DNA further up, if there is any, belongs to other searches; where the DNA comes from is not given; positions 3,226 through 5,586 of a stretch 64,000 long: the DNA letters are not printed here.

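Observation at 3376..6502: Candidate two-gene abortive-infection module: HEPN Abi_2 protein plus a 686 aa uncharacterised partner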

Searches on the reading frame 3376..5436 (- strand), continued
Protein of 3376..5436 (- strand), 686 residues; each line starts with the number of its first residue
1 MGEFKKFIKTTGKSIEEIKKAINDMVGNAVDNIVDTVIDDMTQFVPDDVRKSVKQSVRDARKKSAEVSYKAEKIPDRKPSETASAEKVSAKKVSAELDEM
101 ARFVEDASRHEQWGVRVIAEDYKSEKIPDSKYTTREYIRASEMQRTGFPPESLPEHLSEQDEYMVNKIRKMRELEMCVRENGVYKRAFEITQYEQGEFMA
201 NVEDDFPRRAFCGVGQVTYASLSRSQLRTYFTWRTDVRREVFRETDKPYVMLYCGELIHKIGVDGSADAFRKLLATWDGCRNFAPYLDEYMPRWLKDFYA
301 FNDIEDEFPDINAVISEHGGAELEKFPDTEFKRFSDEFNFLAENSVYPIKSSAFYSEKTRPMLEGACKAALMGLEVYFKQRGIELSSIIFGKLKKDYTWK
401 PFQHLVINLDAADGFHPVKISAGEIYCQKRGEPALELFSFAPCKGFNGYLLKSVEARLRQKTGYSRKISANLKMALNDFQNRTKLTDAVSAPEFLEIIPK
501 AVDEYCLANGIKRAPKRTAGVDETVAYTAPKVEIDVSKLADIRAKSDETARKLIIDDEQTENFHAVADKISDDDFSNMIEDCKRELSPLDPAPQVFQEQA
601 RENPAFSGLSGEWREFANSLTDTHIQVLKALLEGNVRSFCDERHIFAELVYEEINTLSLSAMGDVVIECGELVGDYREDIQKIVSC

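Call 27: find_related_loci(query=A1, collection=genome_contigs, flank=7000)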
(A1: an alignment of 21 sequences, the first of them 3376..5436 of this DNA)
Query A1 (686 aa) in genome_contigs; peptide patterns used: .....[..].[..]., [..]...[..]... (x = any residue, [..] = any of these).
97 stretches matched a pattern; 74 encode a relative of the query (tblastn E <= 1e-3); 74 distinct loci.
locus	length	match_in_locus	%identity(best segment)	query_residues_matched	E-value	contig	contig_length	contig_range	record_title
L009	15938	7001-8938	53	1-684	0e+0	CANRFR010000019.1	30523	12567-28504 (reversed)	MAG: uncultured Clostridia bacterium isolate Lapin-023__bin29 genome assembly, contig: Lapin-023__NODE_2039_length_30523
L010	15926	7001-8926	53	1-685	0e+0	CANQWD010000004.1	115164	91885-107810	MAG: uncultured Clostridia bacterium isolate Lapin-013__bin27 genome assembly, contig: Lapin-013__NODE_61_length_115164_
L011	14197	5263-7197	53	1-684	0e+0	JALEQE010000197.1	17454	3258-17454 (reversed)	MAG: Oscillospiraceae bacterium isolate SUG235 k141_10167996, whole genome shotgun sequence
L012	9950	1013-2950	53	1-686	0e+0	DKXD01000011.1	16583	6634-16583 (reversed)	MAG TPA_asm: Ruminococcaceae bacterium UBA7135 UBA7135_contig_32707, whole genome shotgun sequence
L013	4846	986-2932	50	2-684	0e+0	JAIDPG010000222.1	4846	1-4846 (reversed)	MAG: Oscillospiraceae bacterium isolate SC0353_S20_3 SC0353_S20_3_contig_222, whole genome shotgun sequence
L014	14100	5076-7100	48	1-685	0e+0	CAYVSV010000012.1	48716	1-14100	MAG TPA_asm: uncultured Ruminococcus sp. isolate SRP199465_co2_371 genome assembly, contig: NODE_1468_length_48716_cov_1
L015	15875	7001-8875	45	3-684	0e+0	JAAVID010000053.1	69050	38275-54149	MAG: Oscillospiraceae bacterium isolate Mgla_MAG_17-bin_5-ref_0 c_000000080539, whole genome shotgun sequence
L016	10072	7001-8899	45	1-686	0e+0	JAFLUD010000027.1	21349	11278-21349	MAG: Oscillospiraceae bacterium isolate HAN070 Seq27, whole genome shotgun sequence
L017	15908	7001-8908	45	3-684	0e+0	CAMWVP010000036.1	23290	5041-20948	MAG TPA_asm: uncultured Clostridia bacterium isolate SRR14411330_bin.1_metawrap_v1.3_MAG genome assembly, contig: NODE.2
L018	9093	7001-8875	44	3-684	5e-176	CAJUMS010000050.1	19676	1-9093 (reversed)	MAG TPA_asm: uncultured Oscillospiraceae bacterium isolate MGBC157433 genome assembly, contig: MGBC157433.50, whole geno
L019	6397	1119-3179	42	1-684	9e-177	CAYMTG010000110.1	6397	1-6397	MAG TPA_asm: uncultured Ruminococcus sp. isolate SRP222994_co1_393 genome assembly, contig: NODE_24406_length_6397_cov_4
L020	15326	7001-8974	49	2-684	0e+0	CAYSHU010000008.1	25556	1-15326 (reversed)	MAG TPA_asm: uncultured Ruminococcus sp. isolate SRP199465_co1_571 genome assembly, contig: NODE_4839_length_25556_cov_4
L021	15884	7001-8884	47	3-684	2e-169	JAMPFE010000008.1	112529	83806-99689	MAG: Lachnospiraceae bacterium isolate NALB_7861_16 Scaffold_#8__SCF_008__112529_bp, whole genome shotgun sequence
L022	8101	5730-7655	43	3-684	3e-169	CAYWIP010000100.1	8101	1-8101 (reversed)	MAG TPA_asm: uncultured Ruminococcus sp. isolate SRP287540_co1_257 genome assembly, contig: NODE_9842_length_8101_cov_14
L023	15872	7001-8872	44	3-684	8e-174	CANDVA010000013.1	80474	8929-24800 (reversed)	MAG TPA_asm: uncultured Clostridia bacterium isolate SRR15214595_bin.29_metawrap_v1.3_MAG genome assembly, contig: NODE.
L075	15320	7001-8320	27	193-685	3e-39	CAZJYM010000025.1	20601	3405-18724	MAG TPA_asm: uncultured Blautia sp. isolate SRP314395_co1_249 genome assembly, contig: NODE_2244_length_20601_cov_38.816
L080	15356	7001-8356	25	138-682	1e-20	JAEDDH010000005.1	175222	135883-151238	MAG: Bacteroidales bacterium isolate MAG027 NODE_18_length_175222_cov_19.361643, whole genome shotgun sequence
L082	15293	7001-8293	23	193-683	7e-14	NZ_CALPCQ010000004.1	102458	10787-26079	Lactobacillus agrestimuris strain DSM 110155 NODE_4_length_102458_cov_306.050166, whole genome shotgun sequence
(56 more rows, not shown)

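Call 32: search_protein_families(library=padloc, proteins=[L080:7001-8356:+, L082:7001-8293:+, L075:7001-8320:+], max_evalue=0.001)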
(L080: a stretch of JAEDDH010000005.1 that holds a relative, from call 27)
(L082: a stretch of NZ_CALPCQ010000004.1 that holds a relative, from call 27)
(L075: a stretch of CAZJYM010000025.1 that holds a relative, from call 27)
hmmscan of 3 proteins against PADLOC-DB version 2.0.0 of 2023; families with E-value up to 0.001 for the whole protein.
L080:7001-8356:+ (452 aa): 1 family
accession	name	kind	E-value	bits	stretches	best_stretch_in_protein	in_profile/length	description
PDLC03958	SngA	-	5.6e-71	238.7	1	11-452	69-525/528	-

L082:7001-8293:+ (431 aa): 1 family
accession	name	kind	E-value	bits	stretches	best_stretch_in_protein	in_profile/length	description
PDLC03958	SngA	-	7e-65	218.6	1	1-431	84-526/528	-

L075:7001-8320:+ (440 aa): 1 family
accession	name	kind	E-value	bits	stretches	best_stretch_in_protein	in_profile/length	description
PDLC03958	SngA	-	1.6e-58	197.6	1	1-438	84-526/528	-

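Call 37: find_related_loci(query=A1, collection=viral_contigs, flank=6000)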
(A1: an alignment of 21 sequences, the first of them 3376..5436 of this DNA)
Query A1 (686 aa) in viral_contigs; peptide patterns used: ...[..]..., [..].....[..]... (x = any residue, [..] = any of these).
30 stretches matched a pattern, but none encodes a relative of the query by tblastn (E <= 1e-3).

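Call 46: find_related_loci(query=A3, collection=metagenome_contigs, flank=7000)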
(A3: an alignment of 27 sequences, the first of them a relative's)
Query A3 (333 aa) in metagenome_contigs; peptide patterns used: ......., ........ (x = any residue, [..] = any of these).
292 stretches matched a pattern; 50 encode a relative of the query (tblastn E <= 1e-3); 47 distinct loci.
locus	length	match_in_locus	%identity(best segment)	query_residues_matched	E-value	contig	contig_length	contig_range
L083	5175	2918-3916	87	1-333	0e+0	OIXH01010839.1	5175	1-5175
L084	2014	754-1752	81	1-333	0e+0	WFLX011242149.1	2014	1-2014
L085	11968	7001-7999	80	1-333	0e+0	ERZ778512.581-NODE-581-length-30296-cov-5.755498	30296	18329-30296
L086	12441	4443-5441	80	1-333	0e+0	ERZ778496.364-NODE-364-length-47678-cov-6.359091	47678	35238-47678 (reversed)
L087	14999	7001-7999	79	1-333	0e+0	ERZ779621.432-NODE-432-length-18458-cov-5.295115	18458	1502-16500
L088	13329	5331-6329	77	1-333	0e+0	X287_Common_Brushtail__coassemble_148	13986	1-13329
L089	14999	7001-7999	77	1-333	7e-180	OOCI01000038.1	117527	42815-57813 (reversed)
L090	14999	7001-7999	76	1-333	1e-179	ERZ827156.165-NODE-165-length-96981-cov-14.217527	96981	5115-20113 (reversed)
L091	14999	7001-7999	76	1-333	1e-179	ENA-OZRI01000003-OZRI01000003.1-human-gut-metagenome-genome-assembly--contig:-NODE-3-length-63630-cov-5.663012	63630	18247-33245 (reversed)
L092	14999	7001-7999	77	1-333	1e-179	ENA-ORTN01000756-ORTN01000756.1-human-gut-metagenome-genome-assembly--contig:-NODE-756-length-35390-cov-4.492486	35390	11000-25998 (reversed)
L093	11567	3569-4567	76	1-333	2e-179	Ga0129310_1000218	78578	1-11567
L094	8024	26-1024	77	1-333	9e-180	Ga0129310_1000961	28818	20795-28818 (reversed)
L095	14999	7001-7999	77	1-333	4e-179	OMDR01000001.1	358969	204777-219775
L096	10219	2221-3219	77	1-333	4e-179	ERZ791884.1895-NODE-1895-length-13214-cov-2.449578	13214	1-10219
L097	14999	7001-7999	76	1-333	2e-177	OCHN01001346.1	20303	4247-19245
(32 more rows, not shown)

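Call 54: predict_structure(alignment_id=A2)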
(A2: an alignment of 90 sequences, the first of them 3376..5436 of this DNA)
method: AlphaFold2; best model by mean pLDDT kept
length: 686 residues; sequences in the alignment: 90
mean_pLDDT: 80.4   pTM: 0.58
mean pLDDT of the five models: 80.4, 80.1, 78.9, 78.4, 77.8
residues with pLDDT >= 90: 378; 70-90: 107; 50-70: 105; < 50: 96
segments of 3 or more residues with pLDDT < 50: 1-6, 67-92, 106-137, 521-531, 586-600
pLDDT, mean of each block of 10 residues (from residue 1): 49 77 70 62 71 80 57 38 37 59 49 32 38 47 63 91 96 81 81 96 92 89 95 97 97 98 98 98 96 97 96 90 54 70 96 97 96 96 91 91 96 95 91 92 95 98 95 95 95 98 97 76 44 67 86 60 53 67 53 44 82 95 97 97 94 97 96 97 95
secondary structure, 60 per line:
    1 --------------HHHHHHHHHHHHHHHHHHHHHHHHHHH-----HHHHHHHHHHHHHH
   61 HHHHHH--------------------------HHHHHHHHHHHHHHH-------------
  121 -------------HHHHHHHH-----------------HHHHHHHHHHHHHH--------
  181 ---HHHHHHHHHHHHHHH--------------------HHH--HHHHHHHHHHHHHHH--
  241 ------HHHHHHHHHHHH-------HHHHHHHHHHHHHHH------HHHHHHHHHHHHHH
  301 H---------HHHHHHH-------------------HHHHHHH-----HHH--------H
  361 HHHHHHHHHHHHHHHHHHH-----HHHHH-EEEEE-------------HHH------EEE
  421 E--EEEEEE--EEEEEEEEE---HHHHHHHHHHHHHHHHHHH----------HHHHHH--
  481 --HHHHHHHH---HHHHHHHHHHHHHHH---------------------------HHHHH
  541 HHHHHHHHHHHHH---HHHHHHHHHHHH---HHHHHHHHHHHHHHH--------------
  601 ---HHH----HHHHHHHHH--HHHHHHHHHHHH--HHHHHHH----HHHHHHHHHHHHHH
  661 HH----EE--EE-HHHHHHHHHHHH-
elements in order (helices of 4 or more, strands of 3 or more residues): H15-41 H47-66 H93-107 H134-141 H159-172 H184-198 H224-238 H247-258 H266-280 H287-301 H311-317 H337-343 H360-379 H385-389 E391-395 E418-421 E424-429 E432-440 H444-462 H473-478 H483-490 H494-508 H536-553 H557-568 H572-586 H611-619 H622-633 H636-642 H647-662 H674-685

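Call 56: search_solved_structures(query=A2, max_evalue=1)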
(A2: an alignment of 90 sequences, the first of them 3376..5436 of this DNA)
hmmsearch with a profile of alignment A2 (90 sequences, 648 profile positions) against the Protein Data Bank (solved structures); distinct sequences matched with E-value up to 1: 2.
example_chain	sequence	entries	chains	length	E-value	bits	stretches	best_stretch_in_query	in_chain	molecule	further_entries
2lse_A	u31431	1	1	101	0.072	14.8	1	32-94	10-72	Four Helix Bundle Protein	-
6tb4_J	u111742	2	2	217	0.45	12.2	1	440-519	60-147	Transcription initiation factor TFIID subunit 10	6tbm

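Call 57: fold_search(model_id=the predicted structure, library=pdb)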
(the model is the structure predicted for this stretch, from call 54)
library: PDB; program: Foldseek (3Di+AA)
matches with E <= 10: 25; with E <= 0.001: 0
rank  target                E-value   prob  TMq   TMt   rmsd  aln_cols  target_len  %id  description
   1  5vxj_C                7.3e-01  0.05  0.07  0.12  23.7       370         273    9  2.50 A resolution structure of IpaD from Shigella flexneri in complex with single-domain antibody JMK-E3 (released 2017-08-30)
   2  9e5c_2e               1.1e+00  0.02  0.05  0.07  37.7       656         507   12  Cryo-EM structure of 96 nm repeat of microtubule doublet from T. brucei flagellum (released 2025-03-12)
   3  5dm3_E                2.1e+00  0.05  0.06  0.10  20.1       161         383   15  Crystal Structure of Glutamine Synthetase from Chromohalobacter salexigens DSM 3043(Csal_0679, TARGET EFI-550015) with (released 2015-09-16)
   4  3vwo                  2.5e+00  0.11  0.10  0.29  11.9       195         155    8  Crystal structure of peptidoglycan hydrolase mutant from Sphingomonas sp. A1 (released 2013-09-04)
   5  5dm3_D                2.5e+00  0.03  0.06  0.09  21.6       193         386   13  Crystal Structure of Glutamine Synthetase from Chromohalobacter salexigens DSM 3043(Csal_0679, TARGET EFI-550015) with (released 2015-09-16)
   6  5mu4_B                3.6e+00  0.04  0.08  0.18  15.1       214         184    7  Tail Tubular Protein A of Klebsiella pneumoniae bacteriophage KP32 (released 2017-05-31)
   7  7lou_A                3.6e+00  0.01  0.06  0.07  28.3       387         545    9  Crystal structure of Clostridium difficile Toxin B (TcdB) glucosyltransferase in complex with UDP and isofagomine (released 2021-11-17)
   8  7nac_8                3.9e+00  0.02  0.08  0.11  35.6       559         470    9  State E2 nucleolar 60S ribosomal biogenesis intermediate - Composite model (released 2022-11-09)
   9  5dm3_B                4.5e+00  0.03  0.07  0.10  20.4       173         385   16  Crystal Structure of Glutamine Synthetase from Chromohalobacter salexigens DSM 3043(Csal_0679, TARGET EFI-550015) with (released 2015-09-16)
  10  8glv_Kn               5.1e+00  0.08  0.07  0.18  25.3       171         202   12  96-nm repeat unit of doublet microtubules from Chlamydomonas reinhardtii flagella (released 2023-05-31)
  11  9e5c_6l               6.4e+00  0.07  0.06  0.17  26.4       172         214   10  Cryo-EM structure of 96 nm repeat of microtubule doublet from T. brucei flagellum (released 2025-03-12)
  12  4lnn_L                6.4e+00  0.03  0.07  0.10  18.0       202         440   11  B. subtilis glutamine synthetase structures reveal large active site conformational changes and basis for isoenzyme sp (released 2013-11-13)
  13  5dm3_F                6.4e+00  0.02  0.07  0.11  20.3       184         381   16  Crystal Structure of Glutamine Synthetase from Chromohalobacter salexigens DSM 3043(Csal_0679, TARGET EFI-550015) with (released 2015-09-16)
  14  3r9m                  6.4e+00  0.02  0.09  0.13  19.8       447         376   11  Crystal structure of the Brox Bro1 domain (released 2011-09-14)
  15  7s0y_A                6.4e+00  0.01  0.05  0.06  28.1       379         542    9  Structures of TcdB in complex with Cdc42 (released 2021-09-08)
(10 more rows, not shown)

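Call 75: search_dna_similar(query=window:3376-5436:-, collection=plasmids, mode=protein, max_evalue=0.00001, max_rows=25)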
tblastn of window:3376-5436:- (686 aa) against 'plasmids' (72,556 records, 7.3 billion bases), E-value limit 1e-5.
Records with a match: 2; places in all: 2; records where one place covers at least 80% of the query: 0.
Best place of each record, by identity: <60% 2.
By first word of the organism name: Paenibacillus 1; Clostridium 1.
By predicted mobility (MOB-suite, as given by PLSDB): non-mobilizable 2.
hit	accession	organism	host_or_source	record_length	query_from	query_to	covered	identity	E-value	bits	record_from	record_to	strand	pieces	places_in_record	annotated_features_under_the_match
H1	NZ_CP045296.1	Paenibacillus cellulositrophicus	cell culture,Thai soil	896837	218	357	20%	31.3%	1e-10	73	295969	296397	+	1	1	TerB N-terminal domain-containing protein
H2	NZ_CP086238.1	Clostridium estertheticum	single colony,bovine feces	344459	193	311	17%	33.3%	3e-7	62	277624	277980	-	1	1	TerB N-terminal domain-containing protein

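Call 76: search_dna_similar(query=window:3376-5436:-, collection=phages, mode=protein, max_evalue=0.00001, max_rows=15)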
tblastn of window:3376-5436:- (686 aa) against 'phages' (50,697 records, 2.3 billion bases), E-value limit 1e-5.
No match.

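Call 77: get_annotated_region(hit=H1, flank=6000)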
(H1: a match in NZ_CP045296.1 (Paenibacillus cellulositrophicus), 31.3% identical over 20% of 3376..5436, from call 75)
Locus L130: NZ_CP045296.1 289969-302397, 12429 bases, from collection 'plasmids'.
description: Paenibacillus cellulositrophicus strain KACC 16577 plasmid unnamed1, complete sequence
organism: Paenibacillus cellulositrophicus (NCBI taxid 562959)
taxonomy: Bacteria; Bacillota; Bacilli; Bacillales; Paenibacillaceae; Paenibacillus; Paenibacillus cellulositrophicus
host: -; source: cell culture,Thai soil; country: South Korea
typing (MOB-suite, as given by PLSDB): non-mobilizable
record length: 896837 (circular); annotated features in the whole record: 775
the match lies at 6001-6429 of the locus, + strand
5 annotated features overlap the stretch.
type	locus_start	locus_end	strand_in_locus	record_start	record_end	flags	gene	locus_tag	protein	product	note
CDS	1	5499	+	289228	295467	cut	-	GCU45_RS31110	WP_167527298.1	S-layer homology domain-containing protein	-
CDS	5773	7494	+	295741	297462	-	-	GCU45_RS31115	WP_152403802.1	TerB N-terminal domain-containing protein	-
CDS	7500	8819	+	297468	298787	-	-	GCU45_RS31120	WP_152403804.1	ATP-binding protein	-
CDS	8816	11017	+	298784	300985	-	-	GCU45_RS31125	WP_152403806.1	DEAD/DEAH box helicase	-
CDS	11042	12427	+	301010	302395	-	-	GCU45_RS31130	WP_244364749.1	hypothetical protein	-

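Call 78: get_annotated_region(hit=H2, flank=6000)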
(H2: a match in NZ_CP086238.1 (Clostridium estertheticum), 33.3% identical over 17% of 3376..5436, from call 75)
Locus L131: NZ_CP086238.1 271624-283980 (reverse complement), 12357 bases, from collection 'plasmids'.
description: Clostridium estertheticum strain CF002 plasmid pCF002-344, complete sequence
organism: Clostridium estertheticum (NCBI taxid 238834)
taxonomy: Bacteria; Bacillota; Clostridia; Eubacteriales; Clostridiaceae; Clostridium; Clostridium estertheticum
host: -; source: single colony,bovine feces; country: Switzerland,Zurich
typing (MOB-suite, as given by PLSDB): non-mobilizable
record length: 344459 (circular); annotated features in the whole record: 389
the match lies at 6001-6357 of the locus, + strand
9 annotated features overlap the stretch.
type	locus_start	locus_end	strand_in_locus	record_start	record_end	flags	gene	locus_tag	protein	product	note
CDS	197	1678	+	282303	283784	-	-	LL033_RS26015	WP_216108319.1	amino acid adenylation domain-containing protein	-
CDS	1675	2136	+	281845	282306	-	-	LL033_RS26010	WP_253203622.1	GNAT family N-acetyltransferase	-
CDS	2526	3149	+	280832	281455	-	-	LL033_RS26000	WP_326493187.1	MFS transporter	GO:0055085 - transmembrane transport [Evidence IEA]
CDS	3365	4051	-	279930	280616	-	-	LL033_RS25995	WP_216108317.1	alpha/beta hydrolase-fold protein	-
CDS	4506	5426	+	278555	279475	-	-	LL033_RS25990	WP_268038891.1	relaxase/mobilization nuclease domain-containing protein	-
CDS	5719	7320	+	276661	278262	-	-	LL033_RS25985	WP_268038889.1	TerB N-terminal domain-containing protein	-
CDS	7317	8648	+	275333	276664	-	-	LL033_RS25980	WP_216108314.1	ATP-binding protein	-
CDS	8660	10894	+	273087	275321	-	-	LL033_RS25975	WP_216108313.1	DEAD/DEAH box helicase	-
CDS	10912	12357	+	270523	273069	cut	-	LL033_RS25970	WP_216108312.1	ATP-binding cassette domain-containing protein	-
